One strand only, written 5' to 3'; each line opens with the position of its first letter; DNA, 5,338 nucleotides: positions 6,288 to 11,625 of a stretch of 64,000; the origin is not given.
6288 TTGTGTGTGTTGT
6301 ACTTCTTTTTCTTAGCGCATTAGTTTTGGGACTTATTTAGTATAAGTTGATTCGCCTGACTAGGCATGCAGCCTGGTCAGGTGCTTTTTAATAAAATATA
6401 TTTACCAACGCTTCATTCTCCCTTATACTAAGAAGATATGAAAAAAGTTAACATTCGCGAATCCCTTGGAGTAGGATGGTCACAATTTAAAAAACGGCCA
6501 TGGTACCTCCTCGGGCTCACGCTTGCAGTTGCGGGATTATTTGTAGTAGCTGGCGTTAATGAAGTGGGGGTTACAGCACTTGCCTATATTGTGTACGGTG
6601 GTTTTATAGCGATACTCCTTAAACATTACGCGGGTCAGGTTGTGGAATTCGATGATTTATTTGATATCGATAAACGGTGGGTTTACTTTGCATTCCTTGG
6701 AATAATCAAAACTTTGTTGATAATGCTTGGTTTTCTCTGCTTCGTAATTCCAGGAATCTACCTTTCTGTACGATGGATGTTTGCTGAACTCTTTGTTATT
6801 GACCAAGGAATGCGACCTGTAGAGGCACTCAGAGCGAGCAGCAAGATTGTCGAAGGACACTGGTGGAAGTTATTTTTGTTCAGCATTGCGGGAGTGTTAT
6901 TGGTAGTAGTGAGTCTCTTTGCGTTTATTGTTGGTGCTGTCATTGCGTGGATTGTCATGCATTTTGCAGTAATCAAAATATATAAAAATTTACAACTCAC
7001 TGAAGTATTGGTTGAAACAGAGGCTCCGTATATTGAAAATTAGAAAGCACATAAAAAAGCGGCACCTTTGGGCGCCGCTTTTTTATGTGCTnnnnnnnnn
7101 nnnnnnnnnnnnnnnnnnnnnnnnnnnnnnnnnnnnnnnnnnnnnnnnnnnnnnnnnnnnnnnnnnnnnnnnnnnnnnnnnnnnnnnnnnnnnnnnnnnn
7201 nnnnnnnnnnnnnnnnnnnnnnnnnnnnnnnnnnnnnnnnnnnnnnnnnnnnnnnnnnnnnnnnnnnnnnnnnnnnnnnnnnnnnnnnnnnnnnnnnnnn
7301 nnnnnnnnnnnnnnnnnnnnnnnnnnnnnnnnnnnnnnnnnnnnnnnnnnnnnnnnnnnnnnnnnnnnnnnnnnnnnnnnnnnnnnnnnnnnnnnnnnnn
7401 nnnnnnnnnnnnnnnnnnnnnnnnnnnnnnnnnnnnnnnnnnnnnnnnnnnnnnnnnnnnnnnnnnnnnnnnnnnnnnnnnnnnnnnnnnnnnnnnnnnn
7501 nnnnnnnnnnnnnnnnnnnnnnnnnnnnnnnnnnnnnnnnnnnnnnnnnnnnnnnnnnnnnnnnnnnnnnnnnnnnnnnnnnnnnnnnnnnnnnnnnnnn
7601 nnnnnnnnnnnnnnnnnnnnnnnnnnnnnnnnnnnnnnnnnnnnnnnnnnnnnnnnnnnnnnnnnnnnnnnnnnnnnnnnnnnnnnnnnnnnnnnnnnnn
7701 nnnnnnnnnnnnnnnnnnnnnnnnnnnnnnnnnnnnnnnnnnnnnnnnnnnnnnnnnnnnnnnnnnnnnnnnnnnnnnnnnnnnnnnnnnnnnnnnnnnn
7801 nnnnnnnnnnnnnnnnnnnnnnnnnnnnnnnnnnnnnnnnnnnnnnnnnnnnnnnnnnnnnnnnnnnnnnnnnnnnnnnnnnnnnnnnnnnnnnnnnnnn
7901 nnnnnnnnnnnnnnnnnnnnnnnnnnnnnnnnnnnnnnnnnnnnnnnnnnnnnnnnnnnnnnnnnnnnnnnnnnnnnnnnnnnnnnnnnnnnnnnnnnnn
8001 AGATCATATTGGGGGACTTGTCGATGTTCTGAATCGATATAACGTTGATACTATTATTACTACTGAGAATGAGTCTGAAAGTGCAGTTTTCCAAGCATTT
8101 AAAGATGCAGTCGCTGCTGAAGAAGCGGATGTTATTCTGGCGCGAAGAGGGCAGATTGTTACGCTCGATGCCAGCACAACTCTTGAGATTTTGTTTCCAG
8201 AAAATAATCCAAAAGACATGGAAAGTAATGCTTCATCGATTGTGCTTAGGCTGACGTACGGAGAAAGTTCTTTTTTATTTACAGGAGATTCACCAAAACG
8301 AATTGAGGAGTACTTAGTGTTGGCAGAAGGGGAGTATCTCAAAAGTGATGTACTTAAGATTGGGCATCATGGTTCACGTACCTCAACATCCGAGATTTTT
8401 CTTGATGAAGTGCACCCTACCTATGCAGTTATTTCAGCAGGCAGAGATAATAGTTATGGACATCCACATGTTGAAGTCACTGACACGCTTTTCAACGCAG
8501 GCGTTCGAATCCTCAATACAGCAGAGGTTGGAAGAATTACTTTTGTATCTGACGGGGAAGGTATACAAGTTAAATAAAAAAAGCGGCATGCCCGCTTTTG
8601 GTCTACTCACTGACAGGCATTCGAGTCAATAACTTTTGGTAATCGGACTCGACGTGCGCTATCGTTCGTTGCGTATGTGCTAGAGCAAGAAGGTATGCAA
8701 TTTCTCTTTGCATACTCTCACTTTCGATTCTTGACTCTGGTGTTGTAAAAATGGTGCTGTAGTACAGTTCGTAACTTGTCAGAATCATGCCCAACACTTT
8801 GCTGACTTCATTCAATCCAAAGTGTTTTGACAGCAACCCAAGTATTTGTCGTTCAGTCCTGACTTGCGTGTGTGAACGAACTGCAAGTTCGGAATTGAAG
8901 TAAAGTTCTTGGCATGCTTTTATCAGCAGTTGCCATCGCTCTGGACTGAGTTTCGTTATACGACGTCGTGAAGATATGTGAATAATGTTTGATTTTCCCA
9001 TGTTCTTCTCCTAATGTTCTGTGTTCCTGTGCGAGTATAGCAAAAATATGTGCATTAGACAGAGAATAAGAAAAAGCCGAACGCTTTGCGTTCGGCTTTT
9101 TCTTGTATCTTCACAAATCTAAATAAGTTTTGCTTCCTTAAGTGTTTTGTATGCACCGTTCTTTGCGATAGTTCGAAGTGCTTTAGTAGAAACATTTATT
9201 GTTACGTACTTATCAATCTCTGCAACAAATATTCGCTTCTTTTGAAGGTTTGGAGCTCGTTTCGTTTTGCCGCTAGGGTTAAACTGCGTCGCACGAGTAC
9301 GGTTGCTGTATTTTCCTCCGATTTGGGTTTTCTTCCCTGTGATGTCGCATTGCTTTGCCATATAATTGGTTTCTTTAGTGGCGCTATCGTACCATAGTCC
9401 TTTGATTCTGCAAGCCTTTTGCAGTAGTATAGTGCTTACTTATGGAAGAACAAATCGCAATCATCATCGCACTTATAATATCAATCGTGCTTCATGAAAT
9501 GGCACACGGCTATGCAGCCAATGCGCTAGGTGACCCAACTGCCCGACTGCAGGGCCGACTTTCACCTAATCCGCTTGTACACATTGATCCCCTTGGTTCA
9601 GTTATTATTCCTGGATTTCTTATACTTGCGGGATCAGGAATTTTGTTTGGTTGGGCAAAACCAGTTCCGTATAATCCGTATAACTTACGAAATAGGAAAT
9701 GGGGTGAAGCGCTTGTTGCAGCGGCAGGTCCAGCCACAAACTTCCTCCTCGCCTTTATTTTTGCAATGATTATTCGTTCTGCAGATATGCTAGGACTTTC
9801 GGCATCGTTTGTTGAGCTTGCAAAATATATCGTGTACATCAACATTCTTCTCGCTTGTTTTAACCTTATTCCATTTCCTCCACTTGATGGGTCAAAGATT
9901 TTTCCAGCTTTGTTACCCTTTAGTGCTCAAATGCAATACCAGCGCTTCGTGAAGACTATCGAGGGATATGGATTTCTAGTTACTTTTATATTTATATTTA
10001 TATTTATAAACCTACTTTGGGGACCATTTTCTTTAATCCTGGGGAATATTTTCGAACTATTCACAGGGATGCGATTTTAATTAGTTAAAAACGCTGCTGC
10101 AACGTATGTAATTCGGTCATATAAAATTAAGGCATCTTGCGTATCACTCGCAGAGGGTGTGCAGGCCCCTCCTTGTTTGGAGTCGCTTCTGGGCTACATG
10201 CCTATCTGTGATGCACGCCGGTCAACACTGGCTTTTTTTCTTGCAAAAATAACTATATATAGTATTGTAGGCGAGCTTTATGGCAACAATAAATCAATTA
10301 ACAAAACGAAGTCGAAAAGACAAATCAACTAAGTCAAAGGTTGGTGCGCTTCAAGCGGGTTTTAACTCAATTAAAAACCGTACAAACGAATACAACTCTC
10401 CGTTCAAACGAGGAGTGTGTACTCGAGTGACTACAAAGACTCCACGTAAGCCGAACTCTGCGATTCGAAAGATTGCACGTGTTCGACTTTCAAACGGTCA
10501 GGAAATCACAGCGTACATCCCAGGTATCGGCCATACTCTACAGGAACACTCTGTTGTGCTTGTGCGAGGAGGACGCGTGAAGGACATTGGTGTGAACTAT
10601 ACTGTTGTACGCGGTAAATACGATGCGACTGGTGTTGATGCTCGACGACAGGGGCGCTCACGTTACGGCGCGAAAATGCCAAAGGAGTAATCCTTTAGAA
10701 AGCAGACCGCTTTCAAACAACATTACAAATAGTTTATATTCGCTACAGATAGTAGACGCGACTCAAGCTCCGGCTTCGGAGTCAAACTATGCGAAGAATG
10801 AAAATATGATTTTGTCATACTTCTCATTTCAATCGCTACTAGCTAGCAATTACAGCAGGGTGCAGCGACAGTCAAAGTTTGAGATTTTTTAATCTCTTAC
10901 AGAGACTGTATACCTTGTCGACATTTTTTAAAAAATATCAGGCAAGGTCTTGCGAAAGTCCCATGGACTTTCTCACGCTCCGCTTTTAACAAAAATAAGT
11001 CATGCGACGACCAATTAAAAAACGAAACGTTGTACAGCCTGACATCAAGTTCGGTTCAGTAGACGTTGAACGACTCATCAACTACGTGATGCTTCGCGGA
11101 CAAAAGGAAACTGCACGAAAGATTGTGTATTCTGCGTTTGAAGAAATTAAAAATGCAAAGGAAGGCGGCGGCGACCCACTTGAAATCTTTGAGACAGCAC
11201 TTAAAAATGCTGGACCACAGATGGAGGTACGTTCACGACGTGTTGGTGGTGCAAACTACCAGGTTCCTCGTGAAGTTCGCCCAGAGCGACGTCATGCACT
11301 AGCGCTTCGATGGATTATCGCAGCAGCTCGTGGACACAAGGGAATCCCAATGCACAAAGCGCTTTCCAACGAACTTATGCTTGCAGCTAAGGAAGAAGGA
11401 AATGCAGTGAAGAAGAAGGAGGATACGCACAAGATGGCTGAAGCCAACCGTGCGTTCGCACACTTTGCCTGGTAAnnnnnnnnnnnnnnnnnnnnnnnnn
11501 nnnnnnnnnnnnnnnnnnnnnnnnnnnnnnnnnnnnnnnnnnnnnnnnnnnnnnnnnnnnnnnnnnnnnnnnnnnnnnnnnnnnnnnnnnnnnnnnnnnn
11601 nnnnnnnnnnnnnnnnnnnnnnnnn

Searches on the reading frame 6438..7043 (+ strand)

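Call 8: search_protein_families(library=pfam, proteins=[window:6438-7043:+], max_evalue=0.001)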
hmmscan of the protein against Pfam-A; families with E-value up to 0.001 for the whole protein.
window:6438-7043:+ (201 aa): 2 families
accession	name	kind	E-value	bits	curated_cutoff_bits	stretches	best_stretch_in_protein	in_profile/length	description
PF10110.14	GPDPase_memb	-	2.5e-06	26.9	29.6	1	91-173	160-242/321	Membrane domain of glycerophosphoryl diester phosphodiesterase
PF07264.17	EI24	-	4.9e-05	24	32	1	22-165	56-197/199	Sulfate transporter CysZ/Etoposide-induced protein 2.4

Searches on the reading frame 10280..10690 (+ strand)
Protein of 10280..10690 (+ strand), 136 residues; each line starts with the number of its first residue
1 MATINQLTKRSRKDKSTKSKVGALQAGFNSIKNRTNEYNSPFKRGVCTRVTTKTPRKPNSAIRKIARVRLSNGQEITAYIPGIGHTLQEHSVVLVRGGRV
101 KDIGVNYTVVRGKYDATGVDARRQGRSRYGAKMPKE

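Call 3: search_protein_families(library=pfam, proteins=[window:10280-10690:+], max_evalue=0.01)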
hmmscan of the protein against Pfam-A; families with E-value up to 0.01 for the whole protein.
window:10280-10690:+ (136 aa): 1 family
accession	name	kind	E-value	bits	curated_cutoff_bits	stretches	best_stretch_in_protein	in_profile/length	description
PF00164.32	Ribosom_S12_S23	-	7.9e-31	106.5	22.3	1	39-134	10-108/110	Ribosomal protein S12/S23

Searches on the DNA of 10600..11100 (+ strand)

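Call 48: search_rna_families(source=window, start=10600, end=11100, threshold=evalue, max_evalue=10)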
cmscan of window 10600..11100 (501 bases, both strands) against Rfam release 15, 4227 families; matches with E-value up to 10: 4.
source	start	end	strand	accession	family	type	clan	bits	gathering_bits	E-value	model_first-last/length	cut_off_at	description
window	10904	11006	+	RF02579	tsr26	Gene; sRNA;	-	17.4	141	6.3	1-122/122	no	S. aureus tsr26 small RNA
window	10795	10940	-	RF01821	RsaH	Gene; sRNA;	-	16.9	50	4.1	1-123/123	no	RNA Staph. aureus H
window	10886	10956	+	RF01367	CRISPR-DR54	Gene; CRISPR;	-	14.9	39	5.7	1-37/37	no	CRISPR RNA direct repeat element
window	10833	10942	-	RF01669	P14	Gene; sRNA;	-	13.7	45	4.1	1-146/146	no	Pseudomonas sRNA P14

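Call 59: build_rna_model(alignment_id=A3, structure=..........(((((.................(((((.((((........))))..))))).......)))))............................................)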
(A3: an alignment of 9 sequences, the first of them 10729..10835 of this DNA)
Model R1 built from alignment A3 (9 sequences, 117 columns); structure: as given.
model positions 108; base pairs 14; branch points 0; effective number of sequences 1.67; information 0.59 bits per position. Calibrated on 0.2 Mb of random sequence (short: E-values are rough).
structure used (alignment columns):
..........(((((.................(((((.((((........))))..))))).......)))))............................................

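Call 61: search_with_rna_model(model_id=R1, sources=[window, L003, L004, L005, L006, L007, L008, L009, L010, L011, L012, L013, L014, L015, L016, L017, L018, L019, L020, L021, L022, L023, L024, L025, L026, L027, L028, L029, L030, L031, L032, L033, L034, L035, L036, L037, L038, L039, L040, L041, L042, L046, L047, L050, L052, L070, L074, L080, L082], max_evalue=1)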
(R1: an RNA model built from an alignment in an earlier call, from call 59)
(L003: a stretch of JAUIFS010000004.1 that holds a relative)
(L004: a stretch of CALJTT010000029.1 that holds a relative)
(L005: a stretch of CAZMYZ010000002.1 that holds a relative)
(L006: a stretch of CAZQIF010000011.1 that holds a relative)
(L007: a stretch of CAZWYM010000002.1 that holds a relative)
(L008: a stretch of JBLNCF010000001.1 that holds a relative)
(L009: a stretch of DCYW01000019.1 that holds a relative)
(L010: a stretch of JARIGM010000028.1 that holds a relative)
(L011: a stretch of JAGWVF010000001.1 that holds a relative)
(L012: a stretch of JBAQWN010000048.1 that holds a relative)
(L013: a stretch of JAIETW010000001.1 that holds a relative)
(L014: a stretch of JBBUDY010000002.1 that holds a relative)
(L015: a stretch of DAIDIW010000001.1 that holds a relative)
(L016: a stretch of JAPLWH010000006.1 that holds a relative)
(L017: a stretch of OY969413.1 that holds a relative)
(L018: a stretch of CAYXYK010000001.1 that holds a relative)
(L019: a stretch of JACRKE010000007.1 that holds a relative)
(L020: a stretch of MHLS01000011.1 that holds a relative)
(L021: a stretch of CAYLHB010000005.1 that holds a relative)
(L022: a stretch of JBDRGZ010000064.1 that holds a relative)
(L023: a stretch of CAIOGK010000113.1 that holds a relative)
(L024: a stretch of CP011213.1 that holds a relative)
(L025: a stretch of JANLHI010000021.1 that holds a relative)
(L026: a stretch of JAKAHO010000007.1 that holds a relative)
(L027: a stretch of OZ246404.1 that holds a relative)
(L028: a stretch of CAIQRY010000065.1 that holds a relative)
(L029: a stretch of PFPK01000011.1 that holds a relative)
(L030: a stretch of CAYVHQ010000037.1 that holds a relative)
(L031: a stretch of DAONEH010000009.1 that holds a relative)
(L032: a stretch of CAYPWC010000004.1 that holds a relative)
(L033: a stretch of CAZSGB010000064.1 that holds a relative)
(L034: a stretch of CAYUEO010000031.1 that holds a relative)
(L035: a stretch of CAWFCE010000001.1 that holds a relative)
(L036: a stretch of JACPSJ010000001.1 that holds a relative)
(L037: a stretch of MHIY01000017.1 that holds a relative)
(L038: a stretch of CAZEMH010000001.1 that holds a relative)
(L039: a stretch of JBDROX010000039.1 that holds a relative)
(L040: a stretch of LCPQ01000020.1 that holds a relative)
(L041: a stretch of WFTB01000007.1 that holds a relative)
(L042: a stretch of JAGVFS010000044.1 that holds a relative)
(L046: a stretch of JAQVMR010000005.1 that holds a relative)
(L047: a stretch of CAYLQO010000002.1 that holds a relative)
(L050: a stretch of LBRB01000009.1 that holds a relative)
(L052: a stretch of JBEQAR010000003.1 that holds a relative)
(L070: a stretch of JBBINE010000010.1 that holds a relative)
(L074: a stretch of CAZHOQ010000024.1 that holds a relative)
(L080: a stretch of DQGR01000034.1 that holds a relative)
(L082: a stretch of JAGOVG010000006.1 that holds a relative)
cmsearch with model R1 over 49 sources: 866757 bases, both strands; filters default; matches with E-value up to 1: 3.
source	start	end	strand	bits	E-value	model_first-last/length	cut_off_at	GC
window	10729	10834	+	110.9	1.3e-27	1-108/108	no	0.38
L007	7232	7326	+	37.5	3.6e-06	1-108/108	no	0.34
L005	3516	3593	+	22.2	0.1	1-108/108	no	0.41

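Call 62: search_with_rna_model(model_id=R1, sources=[L086, L087, L088, L089, L090, L091, L092, L093, L094, L095, L096, L097, L098, L099, L100, L101, L102, L103, L104, L105, L106, L107, L108, L109, L110, L111, L112, L113, L114, L115, L116, L117, L118, L119, L120, L121, L122, L123, L124, L125, L126, L127, L128, L129, L130, L131, L132, L133, L134, L135, L136, L137, L138, L139, L140, L141, L142, L143, L144, L145, L146, L147, L148, L149, L150, L151, L152, L153, L154, L155, L156, L157, L158, L159, L160, L161, L162, L163, L164, L165, L166, L167, L168, L169, L170, L171], max_evalue=1)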
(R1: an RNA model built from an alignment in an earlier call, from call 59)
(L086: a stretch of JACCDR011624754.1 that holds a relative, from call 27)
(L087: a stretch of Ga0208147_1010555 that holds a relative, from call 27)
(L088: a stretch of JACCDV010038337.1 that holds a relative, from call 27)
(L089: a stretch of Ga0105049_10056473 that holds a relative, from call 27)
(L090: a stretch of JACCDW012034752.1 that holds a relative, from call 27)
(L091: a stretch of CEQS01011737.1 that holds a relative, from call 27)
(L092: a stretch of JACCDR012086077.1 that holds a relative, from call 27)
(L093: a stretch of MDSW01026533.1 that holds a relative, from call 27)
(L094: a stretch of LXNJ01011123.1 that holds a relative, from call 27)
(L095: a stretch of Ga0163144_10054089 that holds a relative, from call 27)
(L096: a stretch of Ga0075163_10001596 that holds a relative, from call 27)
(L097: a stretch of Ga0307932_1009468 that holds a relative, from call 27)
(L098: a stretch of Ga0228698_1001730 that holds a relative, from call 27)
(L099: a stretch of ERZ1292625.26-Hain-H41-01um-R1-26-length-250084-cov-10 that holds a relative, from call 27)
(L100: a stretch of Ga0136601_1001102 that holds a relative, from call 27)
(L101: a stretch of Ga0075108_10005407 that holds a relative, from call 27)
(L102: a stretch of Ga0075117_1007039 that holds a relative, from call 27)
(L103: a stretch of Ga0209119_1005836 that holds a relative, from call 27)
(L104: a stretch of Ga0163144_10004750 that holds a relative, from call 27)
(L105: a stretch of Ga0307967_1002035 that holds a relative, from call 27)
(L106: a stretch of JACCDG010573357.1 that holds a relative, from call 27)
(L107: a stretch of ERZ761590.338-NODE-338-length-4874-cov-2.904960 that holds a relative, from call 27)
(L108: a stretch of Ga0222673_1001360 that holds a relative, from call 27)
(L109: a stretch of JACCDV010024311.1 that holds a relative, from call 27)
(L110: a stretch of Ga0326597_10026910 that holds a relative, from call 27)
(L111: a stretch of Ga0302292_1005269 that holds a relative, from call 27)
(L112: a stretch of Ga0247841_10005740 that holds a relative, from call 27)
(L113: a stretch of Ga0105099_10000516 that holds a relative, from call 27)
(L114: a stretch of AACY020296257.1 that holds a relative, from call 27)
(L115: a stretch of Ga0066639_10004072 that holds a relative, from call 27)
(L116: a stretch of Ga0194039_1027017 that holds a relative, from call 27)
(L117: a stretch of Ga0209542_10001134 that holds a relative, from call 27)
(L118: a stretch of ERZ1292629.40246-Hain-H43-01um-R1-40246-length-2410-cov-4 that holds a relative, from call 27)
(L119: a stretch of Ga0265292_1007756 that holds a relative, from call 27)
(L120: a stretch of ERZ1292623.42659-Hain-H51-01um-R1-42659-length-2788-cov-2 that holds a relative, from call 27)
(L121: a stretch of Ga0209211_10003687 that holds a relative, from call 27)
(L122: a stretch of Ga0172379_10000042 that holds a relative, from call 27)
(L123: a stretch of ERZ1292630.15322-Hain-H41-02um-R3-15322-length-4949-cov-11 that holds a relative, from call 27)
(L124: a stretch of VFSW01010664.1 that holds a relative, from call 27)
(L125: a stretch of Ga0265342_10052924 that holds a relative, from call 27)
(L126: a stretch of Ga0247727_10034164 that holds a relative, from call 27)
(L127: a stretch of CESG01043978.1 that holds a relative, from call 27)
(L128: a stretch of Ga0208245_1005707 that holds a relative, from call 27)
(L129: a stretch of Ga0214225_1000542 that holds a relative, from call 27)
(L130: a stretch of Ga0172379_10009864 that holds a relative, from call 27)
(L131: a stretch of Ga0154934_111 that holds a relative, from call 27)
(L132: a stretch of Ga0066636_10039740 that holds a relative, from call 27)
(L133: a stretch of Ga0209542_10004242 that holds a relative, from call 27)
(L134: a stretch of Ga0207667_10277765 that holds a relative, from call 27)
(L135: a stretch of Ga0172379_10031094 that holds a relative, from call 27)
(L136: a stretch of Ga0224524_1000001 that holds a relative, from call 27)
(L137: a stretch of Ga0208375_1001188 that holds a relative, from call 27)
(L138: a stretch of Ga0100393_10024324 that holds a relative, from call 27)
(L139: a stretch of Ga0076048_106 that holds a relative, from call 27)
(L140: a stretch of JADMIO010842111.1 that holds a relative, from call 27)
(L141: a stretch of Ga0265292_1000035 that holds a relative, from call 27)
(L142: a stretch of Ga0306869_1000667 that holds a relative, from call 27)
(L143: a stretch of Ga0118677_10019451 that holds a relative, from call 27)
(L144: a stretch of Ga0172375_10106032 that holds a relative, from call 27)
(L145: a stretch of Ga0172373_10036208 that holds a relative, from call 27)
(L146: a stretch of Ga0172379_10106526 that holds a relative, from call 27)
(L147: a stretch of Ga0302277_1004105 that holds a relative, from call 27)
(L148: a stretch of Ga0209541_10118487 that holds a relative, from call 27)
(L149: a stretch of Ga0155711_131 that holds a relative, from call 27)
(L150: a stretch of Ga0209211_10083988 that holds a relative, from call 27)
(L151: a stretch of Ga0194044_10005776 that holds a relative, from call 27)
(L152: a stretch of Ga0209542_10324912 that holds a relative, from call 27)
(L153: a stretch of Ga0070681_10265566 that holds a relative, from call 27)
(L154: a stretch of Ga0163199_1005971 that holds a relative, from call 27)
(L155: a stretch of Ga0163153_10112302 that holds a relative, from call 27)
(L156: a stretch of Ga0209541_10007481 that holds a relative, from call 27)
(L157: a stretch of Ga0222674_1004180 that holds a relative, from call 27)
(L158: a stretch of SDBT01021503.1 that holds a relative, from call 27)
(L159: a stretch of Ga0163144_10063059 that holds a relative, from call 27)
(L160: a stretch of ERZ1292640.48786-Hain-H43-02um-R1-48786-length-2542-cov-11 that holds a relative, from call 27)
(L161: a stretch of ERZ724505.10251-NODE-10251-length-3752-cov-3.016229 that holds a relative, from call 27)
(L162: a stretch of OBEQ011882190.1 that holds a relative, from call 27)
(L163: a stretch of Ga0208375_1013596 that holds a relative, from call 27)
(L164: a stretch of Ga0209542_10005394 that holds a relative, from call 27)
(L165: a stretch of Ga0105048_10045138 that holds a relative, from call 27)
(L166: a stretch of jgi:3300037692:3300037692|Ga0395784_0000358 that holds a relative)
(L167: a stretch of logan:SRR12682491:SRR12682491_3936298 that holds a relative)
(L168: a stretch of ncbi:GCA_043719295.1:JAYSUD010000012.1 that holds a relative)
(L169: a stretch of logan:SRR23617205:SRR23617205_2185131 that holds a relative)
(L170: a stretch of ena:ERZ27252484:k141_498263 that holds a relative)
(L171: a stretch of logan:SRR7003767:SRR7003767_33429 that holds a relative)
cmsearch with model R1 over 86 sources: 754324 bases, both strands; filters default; matches with E-value up to 1: 18.
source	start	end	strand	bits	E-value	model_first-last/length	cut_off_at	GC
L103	7333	7440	+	117.5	1.3e-29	1-108/108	no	0.4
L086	9768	9871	+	114.8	8.1e-29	1-108/108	no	0.37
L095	5273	5377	+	111.5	7.6e-28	1-108/108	no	0.36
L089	2496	2602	+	111.1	1e-27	1-108/108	no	0.38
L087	754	858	+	109.5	2.9e-27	1-108/108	no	0.34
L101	1026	1133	+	105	6.1e-26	1-108/108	no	0.43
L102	4255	4362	+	105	6.1e-26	1-108/108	no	0.43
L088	5854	5960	+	100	1.7e-24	1-108/108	no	0.43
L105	269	379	+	99.5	2.5e-24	1-108/108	no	0.41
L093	9884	9986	+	62.1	2e-13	1-108/108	no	0.39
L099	3151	3253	+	62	2.2e-13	1-108/108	no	0.31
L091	497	595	+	56.8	7.1e-12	1-108/108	no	0.37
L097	707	808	+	48.1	2.5e-09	1-108/108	no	0.35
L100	8627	8728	+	48.1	2.5e-09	1-108/108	no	0.35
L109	1070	1166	+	28.2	0.0016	1-108/108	no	0.4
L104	9924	10021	+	26.6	0.0048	1-108/108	no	0.39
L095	5333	5412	-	20.6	0.26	1-108/108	no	0.25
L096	9928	10023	+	20.6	0.26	1-108/108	no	0.43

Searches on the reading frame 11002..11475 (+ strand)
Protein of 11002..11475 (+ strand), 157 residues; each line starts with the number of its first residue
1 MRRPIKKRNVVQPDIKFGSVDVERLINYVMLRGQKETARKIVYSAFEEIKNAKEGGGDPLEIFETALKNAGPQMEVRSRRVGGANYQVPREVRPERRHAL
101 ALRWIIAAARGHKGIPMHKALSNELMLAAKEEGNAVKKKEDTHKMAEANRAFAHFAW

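Call 3: search_protein_families(library=pfam, proteins=[window:11002-11475:+], max_evalue=0.01)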
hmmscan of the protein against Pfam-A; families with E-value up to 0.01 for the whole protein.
window:11002-11475:+ (157 aa): 1 family
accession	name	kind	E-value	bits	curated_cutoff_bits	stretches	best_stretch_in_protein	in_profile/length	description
PF00177.27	Ribosomal_S7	-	3.1e-56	189.5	24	1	2-150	2-148/148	Ribosomal protein S7p/S5e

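Call 27: find_related_loci(query=window:11002-11475:+, collection=metagenome_contigs, flank=10000)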
Query window:11002-11475:+ (157 aa) in metagenome_contigs; peptide patterns used: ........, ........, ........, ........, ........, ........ (x = any residue, [..] = any of these).
600 stretches matched a pattern (row limit reached: there are more); 597 encode a relative of the query (tblastn E <= 1e-3); the best 80 are kept; 80 distinct loci.
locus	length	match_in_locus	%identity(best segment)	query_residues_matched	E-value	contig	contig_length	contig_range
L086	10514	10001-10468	86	1-157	2e-87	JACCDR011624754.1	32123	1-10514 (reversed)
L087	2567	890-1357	85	1-157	5e-89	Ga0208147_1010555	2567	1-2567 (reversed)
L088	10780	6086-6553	85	1-157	2e-86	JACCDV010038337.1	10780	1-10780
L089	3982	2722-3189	85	1-157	2e-86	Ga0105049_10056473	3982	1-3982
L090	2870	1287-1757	82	1-157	5e-87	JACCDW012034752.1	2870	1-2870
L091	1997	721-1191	83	1-157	1e-88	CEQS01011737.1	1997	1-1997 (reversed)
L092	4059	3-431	89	15-157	3e-84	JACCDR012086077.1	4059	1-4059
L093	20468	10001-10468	83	1-157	7e-84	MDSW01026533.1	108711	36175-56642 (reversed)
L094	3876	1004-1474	82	1-157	3e-84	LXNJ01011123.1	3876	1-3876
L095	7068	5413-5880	83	1-157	2e-83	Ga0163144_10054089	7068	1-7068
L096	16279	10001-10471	82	1-157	2e-83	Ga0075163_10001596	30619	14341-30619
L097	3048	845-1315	80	1-157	3e-83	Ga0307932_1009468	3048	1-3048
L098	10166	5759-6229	80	1-157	4e-82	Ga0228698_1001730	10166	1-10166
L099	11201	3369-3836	81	1-157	3e-82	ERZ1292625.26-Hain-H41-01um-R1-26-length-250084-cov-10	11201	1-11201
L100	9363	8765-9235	80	1-157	3e-82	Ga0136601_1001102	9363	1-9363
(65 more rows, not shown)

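Call 38: list_cluster_members(proteins=[window:11002-11475:+, window:27145-29331:+, window:11714-12529:+, window:13700-14737:-, window:15859-16869:-, window:17490-18968:+, window:19016-19873:-, window:20226-21521:+, window:22071-23306:+, window:26404-26943:-])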
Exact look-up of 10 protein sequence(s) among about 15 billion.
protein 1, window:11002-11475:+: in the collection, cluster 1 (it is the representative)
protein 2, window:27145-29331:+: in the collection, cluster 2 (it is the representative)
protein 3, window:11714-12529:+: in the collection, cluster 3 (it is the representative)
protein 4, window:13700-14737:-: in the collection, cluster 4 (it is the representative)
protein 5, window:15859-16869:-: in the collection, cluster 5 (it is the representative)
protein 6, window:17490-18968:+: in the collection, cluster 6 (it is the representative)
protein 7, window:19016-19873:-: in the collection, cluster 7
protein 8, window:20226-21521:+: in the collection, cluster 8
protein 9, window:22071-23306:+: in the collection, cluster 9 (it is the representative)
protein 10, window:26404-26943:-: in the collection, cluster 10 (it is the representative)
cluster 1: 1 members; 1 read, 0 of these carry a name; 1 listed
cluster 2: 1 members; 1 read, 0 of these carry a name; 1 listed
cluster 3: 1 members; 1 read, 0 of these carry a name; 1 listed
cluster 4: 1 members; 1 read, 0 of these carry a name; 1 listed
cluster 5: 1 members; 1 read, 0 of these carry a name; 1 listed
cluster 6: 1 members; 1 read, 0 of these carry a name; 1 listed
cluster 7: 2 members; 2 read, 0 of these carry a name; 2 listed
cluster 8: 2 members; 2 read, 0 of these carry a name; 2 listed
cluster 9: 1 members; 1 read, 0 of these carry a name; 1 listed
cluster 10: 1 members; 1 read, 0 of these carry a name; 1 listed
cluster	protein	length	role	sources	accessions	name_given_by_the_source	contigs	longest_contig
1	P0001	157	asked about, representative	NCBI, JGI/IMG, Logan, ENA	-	-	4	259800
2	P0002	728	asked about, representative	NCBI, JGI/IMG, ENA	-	-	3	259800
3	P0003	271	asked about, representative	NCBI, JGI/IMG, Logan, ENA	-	-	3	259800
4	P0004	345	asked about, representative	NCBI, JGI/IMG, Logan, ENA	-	-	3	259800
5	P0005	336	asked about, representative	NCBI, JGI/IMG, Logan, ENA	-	-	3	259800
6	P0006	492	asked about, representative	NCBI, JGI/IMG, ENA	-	-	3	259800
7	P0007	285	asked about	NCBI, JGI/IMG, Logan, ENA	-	-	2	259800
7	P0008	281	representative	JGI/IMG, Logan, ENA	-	-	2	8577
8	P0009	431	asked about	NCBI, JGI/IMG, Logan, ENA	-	-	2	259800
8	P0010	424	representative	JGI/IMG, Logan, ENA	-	-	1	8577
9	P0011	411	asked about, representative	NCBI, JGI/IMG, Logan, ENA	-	-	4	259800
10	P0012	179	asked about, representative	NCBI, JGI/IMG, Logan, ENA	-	-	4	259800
